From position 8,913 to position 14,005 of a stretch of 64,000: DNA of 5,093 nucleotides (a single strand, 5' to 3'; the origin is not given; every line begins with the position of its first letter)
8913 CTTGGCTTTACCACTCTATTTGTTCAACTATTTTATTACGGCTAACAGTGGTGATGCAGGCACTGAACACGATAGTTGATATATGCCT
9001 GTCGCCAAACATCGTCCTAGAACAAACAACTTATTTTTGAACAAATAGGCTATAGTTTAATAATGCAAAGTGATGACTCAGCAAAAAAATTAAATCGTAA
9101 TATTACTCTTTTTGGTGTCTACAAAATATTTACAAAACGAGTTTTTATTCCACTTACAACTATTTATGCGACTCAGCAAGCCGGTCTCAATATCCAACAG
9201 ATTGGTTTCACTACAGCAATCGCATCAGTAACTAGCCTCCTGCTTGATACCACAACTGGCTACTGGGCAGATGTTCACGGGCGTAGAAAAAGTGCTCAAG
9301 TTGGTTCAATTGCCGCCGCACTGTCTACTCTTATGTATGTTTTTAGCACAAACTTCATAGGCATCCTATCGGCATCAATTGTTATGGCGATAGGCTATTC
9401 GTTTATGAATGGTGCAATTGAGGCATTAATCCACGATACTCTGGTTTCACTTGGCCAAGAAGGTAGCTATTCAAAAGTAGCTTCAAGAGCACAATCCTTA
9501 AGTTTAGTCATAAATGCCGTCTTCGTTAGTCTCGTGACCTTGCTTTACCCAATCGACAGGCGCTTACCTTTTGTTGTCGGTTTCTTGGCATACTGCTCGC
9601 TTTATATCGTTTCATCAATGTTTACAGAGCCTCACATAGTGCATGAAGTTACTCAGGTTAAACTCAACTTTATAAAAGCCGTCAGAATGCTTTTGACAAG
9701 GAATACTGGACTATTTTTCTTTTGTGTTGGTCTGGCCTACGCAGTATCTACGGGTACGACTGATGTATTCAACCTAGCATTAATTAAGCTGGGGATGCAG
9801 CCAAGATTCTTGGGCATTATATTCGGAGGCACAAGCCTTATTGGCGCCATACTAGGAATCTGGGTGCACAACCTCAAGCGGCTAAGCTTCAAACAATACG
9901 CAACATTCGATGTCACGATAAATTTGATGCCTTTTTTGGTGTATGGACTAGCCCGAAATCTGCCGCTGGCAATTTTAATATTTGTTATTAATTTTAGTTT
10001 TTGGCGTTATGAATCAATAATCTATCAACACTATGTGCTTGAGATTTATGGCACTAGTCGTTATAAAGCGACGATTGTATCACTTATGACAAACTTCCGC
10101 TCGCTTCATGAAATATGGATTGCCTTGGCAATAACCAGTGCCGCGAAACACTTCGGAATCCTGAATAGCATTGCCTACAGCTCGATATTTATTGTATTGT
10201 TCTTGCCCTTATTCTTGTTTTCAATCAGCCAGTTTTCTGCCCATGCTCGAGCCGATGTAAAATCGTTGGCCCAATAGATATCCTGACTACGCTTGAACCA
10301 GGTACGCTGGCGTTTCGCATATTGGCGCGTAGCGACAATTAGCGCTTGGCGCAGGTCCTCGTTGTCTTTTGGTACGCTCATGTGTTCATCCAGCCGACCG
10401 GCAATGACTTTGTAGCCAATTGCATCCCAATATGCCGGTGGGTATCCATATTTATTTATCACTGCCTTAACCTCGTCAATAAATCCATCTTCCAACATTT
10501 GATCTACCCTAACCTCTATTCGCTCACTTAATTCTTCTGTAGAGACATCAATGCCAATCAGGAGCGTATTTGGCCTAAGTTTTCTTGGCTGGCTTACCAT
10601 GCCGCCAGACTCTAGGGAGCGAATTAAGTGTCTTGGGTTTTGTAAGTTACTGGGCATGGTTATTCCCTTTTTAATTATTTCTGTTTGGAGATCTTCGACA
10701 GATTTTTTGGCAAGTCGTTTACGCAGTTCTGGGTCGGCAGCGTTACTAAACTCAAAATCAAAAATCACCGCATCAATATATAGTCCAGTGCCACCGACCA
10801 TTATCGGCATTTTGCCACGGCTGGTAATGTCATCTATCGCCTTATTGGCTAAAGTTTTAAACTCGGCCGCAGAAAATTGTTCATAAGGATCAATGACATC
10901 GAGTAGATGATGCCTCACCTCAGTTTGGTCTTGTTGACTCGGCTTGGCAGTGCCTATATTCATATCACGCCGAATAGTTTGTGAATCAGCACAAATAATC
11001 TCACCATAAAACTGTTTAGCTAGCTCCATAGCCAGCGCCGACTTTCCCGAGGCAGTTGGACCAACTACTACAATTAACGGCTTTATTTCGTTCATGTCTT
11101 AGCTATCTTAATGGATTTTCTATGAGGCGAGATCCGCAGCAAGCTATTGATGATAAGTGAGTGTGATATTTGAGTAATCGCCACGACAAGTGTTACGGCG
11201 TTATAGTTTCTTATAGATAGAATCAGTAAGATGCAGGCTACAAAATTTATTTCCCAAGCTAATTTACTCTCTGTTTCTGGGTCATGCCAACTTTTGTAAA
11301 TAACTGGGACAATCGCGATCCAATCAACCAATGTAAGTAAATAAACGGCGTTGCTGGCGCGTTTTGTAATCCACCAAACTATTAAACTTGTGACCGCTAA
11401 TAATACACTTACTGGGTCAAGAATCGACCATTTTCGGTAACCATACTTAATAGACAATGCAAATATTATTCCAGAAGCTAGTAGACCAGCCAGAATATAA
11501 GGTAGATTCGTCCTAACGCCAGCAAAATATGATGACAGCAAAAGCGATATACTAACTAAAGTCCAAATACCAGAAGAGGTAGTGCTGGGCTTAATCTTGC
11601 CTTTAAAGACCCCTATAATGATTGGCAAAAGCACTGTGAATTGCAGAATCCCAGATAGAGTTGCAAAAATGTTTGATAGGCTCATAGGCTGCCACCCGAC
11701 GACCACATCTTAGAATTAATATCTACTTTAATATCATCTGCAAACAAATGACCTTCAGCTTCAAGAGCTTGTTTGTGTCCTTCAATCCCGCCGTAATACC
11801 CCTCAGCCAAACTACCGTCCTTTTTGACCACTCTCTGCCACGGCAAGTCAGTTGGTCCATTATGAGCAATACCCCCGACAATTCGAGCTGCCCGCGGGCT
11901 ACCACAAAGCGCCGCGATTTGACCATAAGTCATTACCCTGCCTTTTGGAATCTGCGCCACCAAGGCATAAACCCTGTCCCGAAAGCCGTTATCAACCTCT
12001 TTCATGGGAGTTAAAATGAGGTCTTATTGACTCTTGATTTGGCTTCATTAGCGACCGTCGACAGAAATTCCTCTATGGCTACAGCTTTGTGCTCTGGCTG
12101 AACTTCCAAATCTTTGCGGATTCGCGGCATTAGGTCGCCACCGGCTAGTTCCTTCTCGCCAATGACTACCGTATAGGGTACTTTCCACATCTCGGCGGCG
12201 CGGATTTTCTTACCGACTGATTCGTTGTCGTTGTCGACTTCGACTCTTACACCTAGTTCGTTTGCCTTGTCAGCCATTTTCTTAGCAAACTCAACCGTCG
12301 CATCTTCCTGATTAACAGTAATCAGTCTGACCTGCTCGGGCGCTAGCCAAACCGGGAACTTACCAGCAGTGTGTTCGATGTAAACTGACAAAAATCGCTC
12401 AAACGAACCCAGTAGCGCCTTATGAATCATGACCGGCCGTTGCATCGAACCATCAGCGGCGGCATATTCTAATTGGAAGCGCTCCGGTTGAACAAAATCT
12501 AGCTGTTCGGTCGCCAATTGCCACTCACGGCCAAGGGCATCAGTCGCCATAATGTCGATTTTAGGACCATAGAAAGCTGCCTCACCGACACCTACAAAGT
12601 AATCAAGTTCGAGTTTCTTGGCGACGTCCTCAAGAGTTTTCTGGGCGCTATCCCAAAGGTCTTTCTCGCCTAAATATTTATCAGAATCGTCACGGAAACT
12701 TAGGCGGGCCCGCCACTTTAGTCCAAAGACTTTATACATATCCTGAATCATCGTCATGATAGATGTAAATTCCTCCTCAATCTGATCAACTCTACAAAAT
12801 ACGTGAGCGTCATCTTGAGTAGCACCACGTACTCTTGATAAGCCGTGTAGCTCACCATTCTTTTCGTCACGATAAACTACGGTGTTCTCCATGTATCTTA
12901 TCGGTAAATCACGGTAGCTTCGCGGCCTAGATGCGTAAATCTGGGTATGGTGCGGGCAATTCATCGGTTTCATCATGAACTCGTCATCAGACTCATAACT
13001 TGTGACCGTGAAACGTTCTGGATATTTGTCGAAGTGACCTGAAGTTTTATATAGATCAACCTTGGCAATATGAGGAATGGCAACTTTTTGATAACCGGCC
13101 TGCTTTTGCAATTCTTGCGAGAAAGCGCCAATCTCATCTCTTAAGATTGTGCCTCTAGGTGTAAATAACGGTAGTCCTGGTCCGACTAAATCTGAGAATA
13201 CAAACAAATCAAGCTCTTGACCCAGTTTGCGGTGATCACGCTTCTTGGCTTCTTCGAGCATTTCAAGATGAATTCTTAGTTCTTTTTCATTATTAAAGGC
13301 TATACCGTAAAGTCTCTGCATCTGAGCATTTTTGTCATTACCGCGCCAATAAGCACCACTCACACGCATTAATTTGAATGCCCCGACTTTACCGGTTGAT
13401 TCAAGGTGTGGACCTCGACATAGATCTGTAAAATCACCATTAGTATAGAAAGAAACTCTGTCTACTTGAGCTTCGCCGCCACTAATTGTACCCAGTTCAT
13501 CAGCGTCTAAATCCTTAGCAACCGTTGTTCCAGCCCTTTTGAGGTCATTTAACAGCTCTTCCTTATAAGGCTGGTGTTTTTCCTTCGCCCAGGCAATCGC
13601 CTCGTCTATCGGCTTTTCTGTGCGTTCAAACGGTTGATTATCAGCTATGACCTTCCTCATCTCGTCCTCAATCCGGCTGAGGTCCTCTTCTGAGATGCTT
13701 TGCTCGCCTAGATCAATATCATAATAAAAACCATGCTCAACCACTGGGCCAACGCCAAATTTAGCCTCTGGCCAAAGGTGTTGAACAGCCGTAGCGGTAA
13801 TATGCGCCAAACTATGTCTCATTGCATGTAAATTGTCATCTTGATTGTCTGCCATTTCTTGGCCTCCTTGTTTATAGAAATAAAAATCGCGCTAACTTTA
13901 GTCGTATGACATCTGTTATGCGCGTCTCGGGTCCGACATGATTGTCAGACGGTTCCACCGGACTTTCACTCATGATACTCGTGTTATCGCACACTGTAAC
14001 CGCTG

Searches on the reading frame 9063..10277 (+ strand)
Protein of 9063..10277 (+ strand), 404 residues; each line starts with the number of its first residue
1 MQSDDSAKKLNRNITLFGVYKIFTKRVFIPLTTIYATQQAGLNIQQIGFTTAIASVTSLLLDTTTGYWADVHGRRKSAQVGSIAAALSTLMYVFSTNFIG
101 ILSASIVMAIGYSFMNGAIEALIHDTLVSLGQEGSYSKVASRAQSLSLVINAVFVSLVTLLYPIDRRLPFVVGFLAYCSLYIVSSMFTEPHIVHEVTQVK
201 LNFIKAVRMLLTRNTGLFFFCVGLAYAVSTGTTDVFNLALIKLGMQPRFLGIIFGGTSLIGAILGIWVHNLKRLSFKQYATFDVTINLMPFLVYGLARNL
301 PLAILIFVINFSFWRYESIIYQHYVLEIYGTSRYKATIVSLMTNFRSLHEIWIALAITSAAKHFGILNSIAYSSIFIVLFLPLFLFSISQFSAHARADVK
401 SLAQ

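Call 65: search_protein_families(library=pfam, proteins=[window:9063-10277:+])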
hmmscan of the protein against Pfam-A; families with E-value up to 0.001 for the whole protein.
window:9063-10277:+ (404 aa): 1 family
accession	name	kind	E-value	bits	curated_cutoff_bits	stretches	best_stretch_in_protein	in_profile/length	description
PF07690.21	MFS_1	-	6.1e-11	42.3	33.4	1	23-347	10-340/347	Major Facilitator Superfamily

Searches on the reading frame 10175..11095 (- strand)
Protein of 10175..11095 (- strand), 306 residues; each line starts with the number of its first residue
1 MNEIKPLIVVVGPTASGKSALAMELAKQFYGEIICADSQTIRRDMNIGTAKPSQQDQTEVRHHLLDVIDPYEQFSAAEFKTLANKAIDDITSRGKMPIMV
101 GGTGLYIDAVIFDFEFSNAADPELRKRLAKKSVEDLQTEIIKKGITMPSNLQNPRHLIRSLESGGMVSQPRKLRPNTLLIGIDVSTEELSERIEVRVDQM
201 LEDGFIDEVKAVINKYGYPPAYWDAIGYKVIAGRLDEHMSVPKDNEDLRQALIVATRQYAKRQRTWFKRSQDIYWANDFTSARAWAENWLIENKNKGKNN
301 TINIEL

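Call 10: search_protein_families(library=pfam, proteins=[window:10175-11095:-])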
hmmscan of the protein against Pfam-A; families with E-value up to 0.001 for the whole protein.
window:10175-11095:- (306 aa): 3 families
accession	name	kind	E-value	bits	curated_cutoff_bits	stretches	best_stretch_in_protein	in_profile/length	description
PF01715.23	IPPT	-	6e-59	200.1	23.6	1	43-269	4-242/243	IPP transferase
PF13671.12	AAA_33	-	2.1e-06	28.5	27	1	7-132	1-119/143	AAA domain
PF01745.22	IPT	-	0.00027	20.8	20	0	8-66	4-62/233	Isopentenyl transferase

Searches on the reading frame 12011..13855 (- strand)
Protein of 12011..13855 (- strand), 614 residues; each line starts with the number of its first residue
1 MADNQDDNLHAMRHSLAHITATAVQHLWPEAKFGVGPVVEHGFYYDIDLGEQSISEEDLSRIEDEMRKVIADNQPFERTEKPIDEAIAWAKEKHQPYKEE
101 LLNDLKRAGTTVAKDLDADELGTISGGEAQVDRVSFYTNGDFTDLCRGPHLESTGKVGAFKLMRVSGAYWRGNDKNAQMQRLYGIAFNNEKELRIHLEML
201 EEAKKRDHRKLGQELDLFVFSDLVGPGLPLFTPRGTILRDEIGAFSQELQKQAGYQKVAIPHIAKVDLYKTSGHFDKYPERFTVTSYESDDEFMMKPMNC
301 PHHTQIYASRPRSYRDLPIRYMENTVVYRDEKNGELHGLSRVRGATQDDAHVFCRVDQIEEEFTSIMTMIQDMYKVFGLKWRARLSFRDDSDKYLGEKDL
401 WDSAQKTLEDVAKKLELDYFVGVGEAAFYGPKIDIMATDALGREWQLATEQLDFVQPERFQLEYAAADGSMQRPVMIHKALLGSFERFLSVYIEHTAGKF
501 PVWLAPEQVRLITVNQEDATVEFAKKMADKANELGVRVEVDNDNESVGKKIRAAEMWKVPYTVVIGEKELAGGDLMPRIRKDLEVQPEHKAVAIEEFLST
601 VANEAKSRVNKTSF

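Call 10: search_protein_families(library=pfam, proteins=[window:12011-13855:-])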
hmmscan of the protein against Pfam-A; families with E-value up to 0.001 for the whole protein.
window:12011-13855:- (614 aa): 3 families
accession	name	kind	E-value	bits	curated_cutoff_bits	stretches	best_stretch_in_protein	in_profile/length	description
PF00587.30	tRNA-synt_2b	-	2e-41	142.4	29.3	1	287-495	5-178/179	tRNA synthetase class II core domain (G, H, P, S and T)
PF03129.25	HGTP_anticodon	-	5.3e-18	65.4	21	1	508-603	1-93/94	Anticodon binding domain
PF07973.19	tRNA_SAD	-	1.7e-15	57.2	24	1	134-183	1-44/44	Threonyl and Alanyl tRNA synthetase second additional domain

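Call 11: find_related_loci(query=window:12011-13855:-, collection=genome_contigs, flank=3000)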
Query window:12011-13855:- (614 aa) in genome_contigs; peptide patterns used: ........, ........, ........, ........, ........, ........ (x = any residue, [..] = any of these).
389 stretches matched a pattern; 330 encode a relative of the query (tblastn E <= 1e-3); the best 80 are kept; 80 distinct loci.
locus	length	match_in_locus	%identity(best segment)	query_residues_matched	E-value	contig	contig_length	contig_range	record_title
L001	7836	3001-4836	80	4-614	0e+0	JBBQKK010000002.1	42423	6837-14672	MAG: Candidatus Saccharimonadales bacterium isolate Co_metawrap_609 Cmw_609_k141_9037524_length_42423_cov_10.0000, whole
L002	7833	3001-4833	79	4-614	0e+0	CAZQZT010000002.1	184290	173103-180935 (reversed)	MAG TPA_asm: uncultured Candidatus Saccharibacteria bacterium isolate binchicken_co308_31 genome assembly, contig: NODE_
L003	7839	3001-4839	78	2-614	0e+0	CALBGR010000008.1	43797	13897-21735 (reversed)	MAG TPA_asm: uncultured Candidatus Saccharibacteria bacterium isolate SRR5251193_bin.8_CONCOCT_v1.1_MAG genome assembly,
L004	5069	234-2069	77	1-614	0e+0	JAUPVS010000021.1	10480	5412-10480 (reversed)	MAG: Patescibacteria group bacterium isolate erpe_2018_sw_33hr_WHONDRS-SW48-000096_A_bin.23 scaffold_978, whole genome s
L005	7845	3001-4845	76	1-614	0e+0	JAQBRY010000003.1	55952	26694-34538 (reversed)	MAG: Candidatus Saccharibacteria bacterium isolate RYN_413 scaffold_296171, whole genome shotgun sequence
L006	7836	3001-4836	77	1-613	0e+0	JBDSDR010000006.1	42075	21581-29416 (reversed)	MAG: Candidatus Saccharimonadales bacterium isolate cluster1_bin.186 k127_10330549, whole genome shotgun sequence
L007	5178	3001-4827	77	7-614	0e+0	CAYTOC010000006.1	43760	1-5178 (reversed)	MAG TPA_asm: uncultured Candidatus Saccharibacteria bacterium isolate SRP344714_co2_497 genome assembly, contig: NODE_20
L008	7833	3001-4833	75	4-614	0e+0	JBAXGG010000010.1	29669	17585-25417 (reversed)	MAG: Candidatus Saccharibacteria bacterium isolate ELA291 MAG291_10, whole genome shotgun sequence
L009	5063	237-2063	76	6-614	0e+0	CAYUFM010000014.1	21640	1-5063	MAG TPA_asm: uncultured Candidatus Saccharibacteria bacterium isolate SRP286056_co1_255 genome assembly, contig: NODE_28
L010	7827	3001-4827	72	5-614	0e+0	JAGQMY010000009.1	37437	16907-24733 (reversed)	MAG: Candidatus Saccharibacteria bacterium isolate HKST-UBA54 2015-01-06_1_(paired)_contig_31346, whole genome shotgun s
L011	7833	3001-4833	75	5-614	0e+0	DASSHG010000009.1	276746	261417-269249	MAG TPA_asm: Candidatus Saccharimonadales bacterium isolate SMAG_U1053 k141_727542, whole genome shotgun sequence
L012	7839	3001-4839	74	5-614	0e+0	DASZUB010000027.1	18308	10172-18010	MAG TPA_asm: Candidatus Saccharimonadales bacterium isolate SMAG_U6092 k141_99928, whole genome shotgun sequence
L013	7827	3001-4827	74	5-614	0e+0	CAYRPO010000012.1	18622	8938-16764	MAG TPA_asm: uncultured Candidatus Saccharibacteria bacterium isolate SRP342105_co2_194 genome assembly, contig: NODE_30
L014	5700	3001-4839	74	1-610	0e+0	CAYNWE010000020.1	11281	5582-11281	MAG TPA_asm: uncultured Candidatus Saccharibacteria bacterium isolate binchicken_co328_38 genome assembly, contig: NODE_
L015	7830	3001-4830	74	6-614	0e+0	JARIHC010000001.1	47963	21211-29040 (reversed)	MAG: Candidatus Saccharibacteria bacterium isolate CullarsAll.DT.06 k141_219057, whole genome shotgun sequence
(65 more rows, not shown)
